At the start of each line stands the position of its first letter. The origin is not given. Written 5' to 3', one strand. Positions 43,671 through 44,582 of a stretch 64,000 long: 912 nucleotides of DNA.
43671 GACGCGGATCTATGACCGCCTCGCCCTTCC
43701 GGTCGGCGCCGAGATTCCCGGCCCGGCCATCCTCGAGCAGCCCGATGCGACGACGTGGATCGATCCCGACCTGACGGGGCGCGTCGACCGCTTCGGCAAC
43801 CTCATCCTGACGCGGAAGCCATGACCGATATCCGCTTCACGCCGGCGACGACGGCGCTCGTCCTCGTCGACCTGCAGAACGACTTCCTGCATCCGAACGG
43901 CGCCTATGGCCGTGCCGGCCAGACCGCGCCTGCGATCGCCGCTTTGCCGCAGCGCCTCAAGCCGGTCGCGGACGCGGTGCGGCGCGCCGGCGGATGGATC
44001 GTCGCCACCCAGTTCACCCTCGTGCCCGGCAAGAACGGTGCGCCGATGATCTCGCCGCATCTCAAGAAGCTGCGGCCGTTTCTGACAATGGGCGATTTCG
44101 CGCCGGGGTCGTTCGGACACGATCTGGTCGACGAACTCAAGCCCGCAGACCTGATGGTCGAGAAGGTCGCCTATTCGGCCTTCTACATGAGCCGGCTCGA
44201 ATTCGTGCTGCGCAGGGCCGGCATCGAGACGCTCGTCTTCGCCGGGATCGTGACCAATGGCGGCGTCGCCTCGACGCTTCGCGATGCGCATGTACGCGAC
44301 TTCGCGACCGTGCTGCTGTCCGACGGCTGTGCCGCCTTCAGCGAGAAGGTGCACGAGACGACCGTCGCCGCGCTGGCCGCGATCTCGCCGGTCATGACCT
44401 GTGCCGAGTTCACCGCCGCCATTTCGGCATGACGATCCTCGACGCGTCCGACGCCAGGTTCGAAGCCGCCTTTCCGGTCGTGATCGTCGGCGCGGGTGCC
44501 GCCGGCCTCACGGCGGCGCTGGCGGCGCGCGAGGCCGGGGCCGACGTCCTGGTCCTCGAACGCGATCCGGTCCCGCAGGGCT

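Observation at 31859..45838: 13-gene catabolic operon of unknown substrate: GntR + Liv-type importer + aconitase-family hydratase pair + KRCGH lyase + HyuB/HyuA + Cys-less isochorismatase-like protein + FrdA/TcuA-like flavoprotein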

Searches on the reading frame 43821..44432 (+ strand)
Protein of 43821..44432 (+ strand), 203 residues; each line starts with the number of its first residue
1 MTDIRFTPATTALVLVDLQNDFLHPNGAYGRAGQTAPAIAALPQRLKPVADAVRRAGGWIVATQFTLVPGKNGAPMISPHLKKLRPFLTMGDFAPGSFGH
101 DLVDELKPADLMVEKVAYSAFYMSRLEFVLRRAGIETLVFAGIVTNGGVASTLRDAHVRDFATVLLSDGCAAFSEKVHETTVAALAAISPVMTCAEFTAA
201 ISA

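Call 6: search_protein_families(library=pfam, proteins=[window:43821-44432:+])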
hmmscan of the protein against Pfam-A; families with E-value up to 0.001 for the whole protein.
window:43821-44432:+ (203 aa): 1 family
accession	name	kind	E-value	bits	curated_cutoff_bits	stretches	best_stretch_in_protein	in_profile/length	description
PF00857.26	Isochorismatase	-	6.8e-38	130.9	27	1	11-195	1-174/175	Isochorismatase domain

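Call 8: search_protein_families(library=ncbifam, proteins=[window:43821-44432:+], max_evalue=0.00001)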
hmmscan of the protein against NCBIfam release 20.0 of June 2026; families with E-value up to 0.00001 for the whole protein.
window:43821-44432:+ (203 aa): 4 families
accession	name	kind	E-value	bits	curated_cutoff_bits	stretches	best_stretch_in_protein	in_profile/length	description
TIGR03614.1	RutB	equivalog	5.8e-25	88.2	377.95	1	4-201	9-219/226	pyrimidine utilization protein B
NF008517.0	PRK11440.1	equivalog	6.7e-19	68.5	195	1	107-196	93-183/188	hydrolase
NF050097.1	BiurAmidohydBiuH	equivalog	8.3e-19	67.9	370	1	6-189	14-205/221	biuret amidohydrolase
NF008623.0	PRK11609.1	equivalog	3.4e-06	27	174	0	124-178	132-186/213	bifunctional nicotinamidase/pyrazinamidase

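Call 13: search_solved_structures(query=window:43821-44432:+, max_evalue=0.00001, show_alignments=3)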
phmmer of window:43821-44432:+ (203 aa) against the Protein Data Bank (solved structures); distinct sequences matched with E-value up to 0.00001: 30.
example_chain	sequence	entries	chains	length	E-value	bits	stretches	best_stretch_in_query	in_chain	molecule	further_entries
3kl2_A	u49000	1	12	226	2.2e-20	76.2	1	4-201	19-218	Putative isochorismatase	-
8bll_A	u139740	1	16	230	4.1e-19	72.1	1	4-172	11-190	Ureidoacrylate amidohydrolase RutB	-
8bkd_A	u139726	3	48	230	1.1e-18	70.7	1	4-172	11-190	Ureidoacrylate amidohydrolase RutB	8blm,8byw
6xj4_A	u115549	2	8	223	3.7e-18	69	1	5-189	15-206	Cysteine hydrolase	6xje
8bln_A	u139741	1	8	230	5.4e-18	68.4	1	4-172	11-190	Ureidoacrylate amidohydrolase RutB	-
6xix_A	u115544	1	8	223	9.6e-18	67.6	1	5-189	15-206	Cysteine hydrolase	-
6azn_A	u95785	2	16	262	1.5e-13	53.9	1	7-179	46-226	Putative amidase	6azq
6xjm_A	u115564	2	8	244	2.5e-13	53.2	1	6-185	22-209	Biuret hydrolase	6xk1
3hu5_A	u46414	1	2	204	3.8e-13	52.6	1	9-199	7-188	Isochorismatase family protein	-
6azo_A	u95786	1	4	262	4e-13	52.5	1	7-179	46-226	Putative amidase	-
3hb7_A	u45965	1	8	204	4.9e-13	52.3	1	94-198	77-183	Isochorismatase hydrolase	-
1j2r_A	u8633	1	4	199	9.5e-13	51.3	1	106-183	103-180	Hypothetical isochorismatase family protein yecD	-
6azs_A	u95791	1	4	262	2.7e-12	49.9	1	7-179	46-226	Putative amidase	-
5bk6_A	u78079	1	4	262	2.7e-12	49.8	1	7-179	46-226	Putative amidase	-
3eef_A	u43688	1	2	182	1.5e-11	47.4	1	94-172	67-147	N-carbamoylsarcosine amidase related protein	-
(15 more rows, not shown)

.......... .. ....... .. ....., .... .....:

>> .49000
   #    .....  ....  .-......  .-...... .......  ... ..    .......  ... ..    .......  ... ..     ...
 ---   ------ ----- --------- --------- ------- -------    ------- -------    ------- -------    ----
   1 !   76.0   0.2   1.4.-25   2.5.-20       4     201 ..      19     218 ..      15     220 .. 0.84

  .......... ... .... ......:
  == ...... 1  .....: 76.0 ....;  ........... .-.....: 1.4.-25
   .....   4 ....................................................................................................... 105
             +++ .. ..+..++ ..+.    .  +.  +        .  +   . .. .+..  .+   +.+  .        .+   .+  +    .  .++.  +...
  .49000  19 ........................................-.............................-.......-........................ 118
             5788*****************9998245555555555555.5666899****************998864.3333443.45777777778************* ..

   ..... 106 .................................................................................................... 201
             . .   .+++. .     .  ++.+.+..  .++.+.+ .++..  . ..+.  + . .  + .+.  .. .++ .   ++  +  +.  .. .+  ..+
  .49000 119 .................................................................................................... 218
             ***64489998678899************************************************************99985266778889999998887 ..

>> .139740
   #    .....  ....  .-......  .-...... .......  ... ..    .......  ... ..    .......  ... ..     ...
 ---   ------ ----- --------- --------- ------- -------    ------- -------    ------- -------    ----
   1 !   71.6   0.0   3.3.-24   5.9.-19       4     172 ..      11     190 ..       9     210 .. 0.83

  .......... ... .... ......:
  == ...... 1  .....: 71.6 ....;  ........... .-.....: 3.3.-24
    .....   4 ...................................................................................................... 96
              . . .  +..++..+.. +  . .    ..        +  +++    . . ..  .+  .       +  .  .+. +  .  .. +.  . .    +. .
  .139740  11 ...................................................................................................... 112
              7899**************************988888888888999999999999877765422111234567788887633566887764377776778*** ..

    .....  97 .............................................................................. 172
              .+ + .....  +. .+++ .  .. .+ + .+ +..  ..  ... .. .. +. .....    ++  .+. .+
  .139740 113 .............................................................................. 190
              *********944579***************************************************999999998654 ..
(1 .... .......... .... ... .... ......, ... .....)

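Call 15: find_homologous_proteins(query=window:43821-44432:+, max_evalue=1e-20)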
Query window:43821-44432:+ (203 aa): 7999 proteins with E <= 1e-20 among 8000 candidates; the best 120 are listed.
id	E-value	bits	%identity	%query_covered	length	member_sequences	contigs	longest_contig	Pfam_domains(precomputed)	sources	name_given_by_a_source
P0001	5.8e-128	442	100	100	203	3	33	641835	PF00857.27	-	-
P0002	1.4e-111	388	90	97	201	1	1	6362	PF00857.27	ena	-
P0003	4.2e-110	384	91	93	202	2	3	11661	PF00857.27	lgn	-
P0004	5.3e-110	383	87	97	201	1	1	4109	PF00857.27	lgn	-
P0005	1.2e-109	382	86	98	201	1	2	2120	PF00857.27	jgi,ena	-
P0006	4.7e-109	380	86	97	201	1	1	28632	PF00857.27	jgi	-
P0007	4.8e-109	380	84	99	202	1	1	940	PF00857.27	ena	-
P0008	8.0e-109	379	85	98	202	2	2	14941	PF00857.27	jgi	jgi:nicotinamidase-related amidase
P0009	1.0e-108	379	87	97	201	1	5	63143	PF00857.27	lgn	-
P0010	2.9e-108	378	87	97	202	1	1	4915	PF00857.27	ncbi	-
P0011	6.1e-108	377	86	97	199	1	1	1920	PF00857.27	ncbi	-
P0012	7.2e-108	376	87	98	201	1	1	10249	PF00857.27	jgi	jgi:ureidoacrylate peracid hydrolase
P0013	7.2e-108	376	87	97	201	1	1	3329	PF00857.27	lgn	-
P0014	7.3e-108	376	87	94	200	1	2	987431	PF00857.27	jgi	jgi:ureidoacrylate peracid hydrolase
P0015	7.9e-108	376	87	97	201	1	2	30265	PF00857.27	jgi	jgi:nicotinamidase-related amidase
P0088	3.1e-102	358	80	100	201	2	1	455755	PF00857.27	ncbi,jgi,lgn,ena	jgi:nicotinamidase-related amidase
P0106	1.1e-100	353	78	98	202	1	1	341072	PF00857.27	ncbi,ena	-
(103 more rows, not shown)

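Call 16: find_encoding_contigs(protein=P0088, flank=10000, max_places=3)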
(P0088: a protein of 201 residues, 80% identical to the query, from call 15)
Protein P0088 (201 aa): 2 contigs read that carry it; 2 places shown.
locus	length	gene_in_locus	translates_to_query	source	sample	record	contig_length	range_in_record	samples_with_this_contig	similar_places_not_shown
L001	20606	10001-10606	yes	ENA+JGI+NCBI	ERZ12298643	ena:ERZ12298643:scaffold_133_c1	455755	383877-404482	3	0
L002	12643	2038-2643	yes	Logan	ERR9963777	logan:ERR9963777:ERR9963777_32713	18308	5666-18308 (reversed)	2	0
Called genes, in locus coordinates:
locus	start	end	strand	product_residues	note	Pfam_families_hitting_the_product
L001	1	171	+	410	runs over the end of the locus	PF13433:Peripla_BP_5, PF13458:Peripla_BP_6, PF01094:ANF_receptor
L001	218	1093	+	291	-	PF02653:BPD_transp_2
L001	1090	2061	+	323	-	PF02653:BPD_transp_2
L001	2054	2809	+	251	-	PF00005:ABC_tran, PF13304:AAA_21 (faint), PF12399:BCA_ABC_TP_C (weak)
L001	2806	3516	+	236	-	PF00005:ABC_tran, PF13304:AAA_21 (faint)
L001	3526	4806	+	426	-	PF00330:Aconitase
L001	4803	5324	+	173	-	PF00694:Aconitase_C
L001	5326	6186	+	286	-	PF13714:PEP_mutase, PF00463:ICL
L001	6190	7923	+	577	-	PF02538:Hydantoinase_B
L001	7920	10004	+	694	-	PF05378:Hydant_A_N, PF01968:Hydantoinase_A, PF19278:Hydant_A_C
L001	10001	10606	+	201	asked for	PF00857:Isochorismatase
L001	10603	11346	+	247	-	PF17645:Amdase, PF01177:Asp_Glu_race (weak)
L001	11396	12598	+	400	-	PF01494:FAD_binding_3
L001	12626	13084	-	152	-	PF17200:sCache_2, PF08269:dCache_2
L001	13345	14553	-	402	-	PF02353:CMAS, PF13489:Methyltransf_23, PF07021:MetW (faint), PF08241:Methyltransf_11, PF08242:Methyltransf_12, PF13649:Methyltransf_25, PF13847:Methyltransf_31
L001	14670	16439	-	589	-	PF00664:ABC_membrane, PF00005:ABC_tran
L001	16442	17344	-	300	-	PF01148:CTP_transf_1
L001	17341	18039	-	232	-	PF01066:CDP-OH_P_transf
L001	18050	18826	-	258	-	PF00106:adh_short, PF08659:KR (weak), PF13561:adh_short_C2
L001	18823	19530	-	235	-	PF01553:Acyltransferase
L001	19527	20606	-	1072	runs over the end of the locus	PF00501:AMP-binding, PF23024:AMP-dom_DIP2-like, PF00550:PP-binding, PF01073:3Beta_HSD (weak), PF01370:Epimerase, PF07993:NAD_binding_4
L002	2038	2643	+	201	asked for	PF00857:Isochorismatase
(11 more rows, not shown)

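Call 17: find_encoding_contigs(protein=P0106, flank=10000, max_places=3)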
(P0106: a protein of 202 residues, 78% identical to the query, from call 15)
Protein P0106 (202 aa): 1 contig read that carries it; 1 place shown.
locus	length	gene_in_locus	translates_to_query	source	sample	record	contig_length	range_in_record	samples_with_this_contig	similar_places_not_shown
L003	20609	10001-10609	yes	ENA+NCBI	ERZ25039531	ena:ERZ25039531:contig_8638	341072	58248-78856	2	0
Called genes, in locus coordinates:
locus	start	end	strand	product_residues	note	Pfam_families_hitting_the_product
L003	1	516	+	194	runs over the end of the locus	PF02653:BPD_transp_2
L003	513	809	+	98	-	PF02653:BPD_transp_2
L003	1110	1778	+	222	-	PF02653:BPD_transp_2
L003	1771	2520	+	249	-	PF00005:ABC_tran, PF13304:AAA_21 (faint), PF12399:BCA_ABC_TP_C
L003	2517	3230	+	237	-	PF00005:ABC_tran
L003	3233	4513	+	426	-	PF00330:Aconitase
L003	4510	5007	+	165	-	PF00694:Aconitase_C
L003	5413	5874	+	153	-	PF13714:PEP_mutase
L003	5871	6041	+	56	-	PF02538:Hydantoinase_B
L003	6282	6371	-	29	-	-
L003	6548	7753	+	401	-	PF02538:Hydantoinase_B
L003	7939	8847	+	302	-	PF05378:Hydant_A_N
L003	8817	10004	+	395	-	PF01968:Hydantoinase_A, PF19278:Hydant_A_C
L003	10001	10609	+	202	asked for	PF00857:Isochorismatase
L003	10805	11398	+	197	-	PF00890:FAD_binding_2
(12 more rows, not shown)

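Call 24: search_dna_similar(query=window:43821-44432:+, collection=plasmids, mode=protein, max_evalue=1e-40, max_rows=40)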
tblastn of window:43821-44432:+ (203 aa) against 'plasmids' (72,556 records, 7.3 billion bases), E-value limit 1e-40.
Records with a match: 30; places in all: 30; records where one place covers at least 80% of the query: 30.
Best place of each record, by identity: 60-80% 22; <60% 8.
By first word of the organism name: Azospirillum 10; Sulfitobacter 9; Paraburkholderia 6; Allorhizobium 1; Roseomonas 1; Tistrella 1; Neorhizobium 1; Variovorax 1.
By predicted mobility (MOB-suite, as given by PLSDB): non-mobilizable 26; mobilizable 3; conjugative 1.
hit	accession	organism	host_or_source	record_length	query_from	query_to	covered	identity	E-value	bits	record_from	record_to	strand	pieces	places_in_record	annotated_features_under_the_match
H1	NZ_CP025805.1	Sulfitobacter sp. SK012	Marine Sediment,North Sea (sediment)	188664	11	203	95%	68.4%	1e-84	279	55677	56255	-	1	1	isochorismatase family cysteine hydrolase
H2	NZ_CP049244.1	Allorhizobium pseudoryzae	cell culture,soil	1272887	6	201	97%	67.3%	1e-82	273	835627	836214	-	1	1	none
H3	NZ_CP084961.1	Sulfitobacter pontiacus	cell culture,Seawater from the North ...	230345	5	201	97%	66.0%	3e-84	278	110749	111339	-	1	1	isochorismatase family cysteine hydrolase | hydantoinase/oxoprolinase family protein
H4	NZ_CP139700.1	Sulfitobacter pontiacus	Bacterial Culture,hydrothermal vent ...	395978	5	201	97%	66.0%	3e-84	278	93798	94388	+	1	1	isochorismatase family cysteine hydrolase | hydantoinase/oxoprolinase family protein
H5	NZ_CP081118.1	Sulfitobacter pontiacus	-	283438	5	201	97%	66.0%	3e-84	278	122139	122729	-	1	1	isochorismatase family cysteine hydrolase | hydantoinase/oxoprolinase family protein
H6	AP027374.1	Sulfitobacter pontiacus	-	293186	5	201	97%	66.0%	3e-84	278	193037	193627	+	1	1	hypothetical protein (x2)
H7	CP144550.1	Sulfitobacter pontiacus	cell culture,salt marsh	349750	5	201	97%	66.0%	6e-84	277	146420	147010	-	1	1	record has no annotation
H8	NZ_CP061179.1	Roseomonas haemaphysalidis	tick,pure culture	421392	1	203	100%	64.0%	2e-83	275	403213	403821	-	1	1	cysteine hydrolase | hydantoinase/oxoprolinase family protein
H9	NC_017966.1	Tistrella mobilis KA081020-065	-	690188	6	203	98%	65.2%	3e-76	255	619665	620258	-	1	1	cysteine hydrolase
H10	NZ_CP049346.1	Sulfitobacter pontiacus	-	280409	5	201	97%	65.5%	1e-83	276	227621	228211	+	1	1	isochorismatase family cysteine hydrolase | hydantoinase/oxoprolinase family protein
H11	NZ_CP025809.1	Sulfitobacter sp. SK025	Marine surface water,North Sea (surface ...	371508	5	201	97%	65.5%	4e-83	275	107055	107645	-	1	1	isochorismatase family cysteine hydrolase | hydantoinase/oxoprolinase family protein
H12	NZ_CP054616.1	Azospirillum oryzae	cell culture,soil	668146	11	203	95%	66.8%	2e-84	278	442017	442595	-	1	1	cysteine hydrolase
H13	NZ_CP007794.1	Azospirillum argentinense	Triticum aestivum L.,Root,wheat ...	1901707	9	203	96%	65.6%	6e-83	275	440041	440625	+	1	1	record has no annotation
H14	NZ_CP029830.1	Azospirillum ramasamyi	single cell,Cow dung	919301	11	195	91%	69.2%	4e-83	275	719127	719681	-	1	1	cysteine hydrolase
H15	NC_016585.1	Azospirillum lipoferum 4B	-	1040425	11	203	95%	66.3%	7e-82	271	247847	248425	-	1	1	none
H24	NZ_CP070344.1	Variovorax sp. PDNC026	cell culture,Plastic debris in ...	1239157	5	202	98%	54.8%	7e-61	211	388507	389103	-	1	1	none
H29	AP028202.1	Paraburkholderia largidicola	Physopelta gutta,midgut,Midgut crypts ...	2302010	5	203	98%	52.0%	2e-57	201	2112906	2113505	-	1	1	rutB_2: pyrimidine utilization protein B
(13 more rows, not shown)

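Call 25: get_annotated_region(hit=H12, flank=14000)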
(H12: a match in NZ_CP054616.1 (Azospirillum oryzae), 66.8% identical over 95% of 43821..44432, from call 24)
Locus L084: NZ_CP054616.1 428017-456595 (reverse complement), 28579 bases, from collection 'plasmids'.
description: Azospirillum oryzae strain KACC 14407 plasmid unnamed2, complete sequence
organism: Azospirillum oryzae (NCBI taxid 286727)
taxonomy: Bacteria; Pseudomonadota; Alphaproteobacteria; Rhodospirillales; Azospirillaceae; Azospirillum; Azospirillum oryzae
host: -; source: cell culture,soil; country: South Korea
typing (MOB-suite, as given by PLSDB): non-mobilizable
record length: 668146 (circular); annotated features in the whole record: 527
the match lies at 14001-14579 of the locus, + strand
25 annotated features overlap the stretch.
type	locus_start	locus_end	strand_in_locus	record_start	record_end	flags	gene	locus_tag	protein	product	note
CDS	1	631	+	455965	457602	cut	-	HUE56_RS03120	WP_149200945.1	molecular chaperone GroEL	-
CDS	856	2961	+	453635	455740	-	-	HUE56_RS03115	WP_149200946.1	sigma-54-dependent Fis family transcriptional regulator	-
CDS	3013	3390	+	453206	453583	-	-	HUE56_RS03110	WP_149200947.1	ribbon-helix-helix domain-containing protein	-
CDS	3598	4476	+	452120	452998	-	-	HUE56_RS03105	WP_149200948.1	GntR family transcriptional regulator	-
CDS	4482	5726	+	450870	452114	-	-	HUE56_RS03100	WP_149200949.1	ABC transporter substrate-binding protein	-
CDS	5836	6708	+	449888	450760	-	-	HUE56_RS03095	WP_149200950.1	branched-chain amino acid ABC transporter permease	GO:0015803 - branched-chain amino acid transport [Evidence IEA]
CDS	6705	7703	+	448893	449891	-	-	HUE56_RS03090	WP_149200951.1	branched-chain amino acid ABC transporter permease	GO:0015803 - branched-chain amino acid transport [Evidence IEA]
CDS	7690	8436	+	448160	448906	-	-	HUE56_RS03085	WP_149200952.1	ABC transporter ATP-binding protein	-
CDS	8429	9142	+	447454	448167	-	-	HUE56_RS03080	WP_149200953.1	ABC transporter ATP-binding protein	-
CDS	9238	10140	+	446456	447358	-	-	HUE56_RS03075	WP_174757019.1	isocitrate lyase/phosphoenolpyruvate mutase family protein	-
CDS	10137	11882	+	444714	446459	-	-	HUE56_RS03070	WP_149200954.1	hydantoinase B/oxoprolinase family protein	-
CDS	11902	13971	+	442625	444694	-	-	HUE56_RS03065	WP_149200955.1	hydantoinase/oxoprolinase family protein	-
CDS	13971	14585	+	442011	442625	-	-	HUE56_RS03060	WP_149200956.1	cysteine hydrolase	-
CDS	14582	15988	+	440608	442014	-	-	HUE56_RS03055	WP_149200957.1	FAD-dependent oxidoreductase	-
CDS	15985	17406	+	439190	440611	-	leuC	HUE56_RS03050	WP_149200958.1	3-isopropylmalate dehydratase large subunit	GO:0009098 - leucine biosynthetic process [Evidence IEA]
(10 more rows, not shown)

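Call 43: search_protein_families(library=pfam, proteins=[L001:10603-11346:+, L001:11396-12598:+], max_evalue=0.001)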
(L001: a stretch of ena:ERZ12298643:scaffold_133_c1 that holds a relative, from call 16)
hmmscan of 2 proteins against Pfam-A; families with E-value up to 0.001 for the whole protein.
L001:10603-11346:+ (247 aa): 2 families
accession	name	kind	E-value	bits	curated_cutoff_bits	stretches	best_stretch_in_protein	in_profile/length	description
PF17645.6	Amdase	-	3.5e-14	53.4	25.9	1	9-217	2-213/228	Arylmalonate decarboxylase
PF01177.27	Asp_Glu_race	-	7.2e-07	29.6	31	1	83-214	75-210/211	Asp/Glu/Hydantoin racemase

L001:11396-12598:+ (400 aa): 2 families
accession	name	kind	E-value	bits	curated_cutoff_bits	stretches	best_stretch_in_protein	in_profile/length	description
PF01494.25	FAD_binding_3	-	2.7e-65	221.3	22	1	3-340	2-346/349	FAD binding domain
PF07992.20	Pyr_redox_2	-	0.00017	21.6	26.1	0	5-37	3-35/291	Pyridine nucleotide-disulphide oxidoreductase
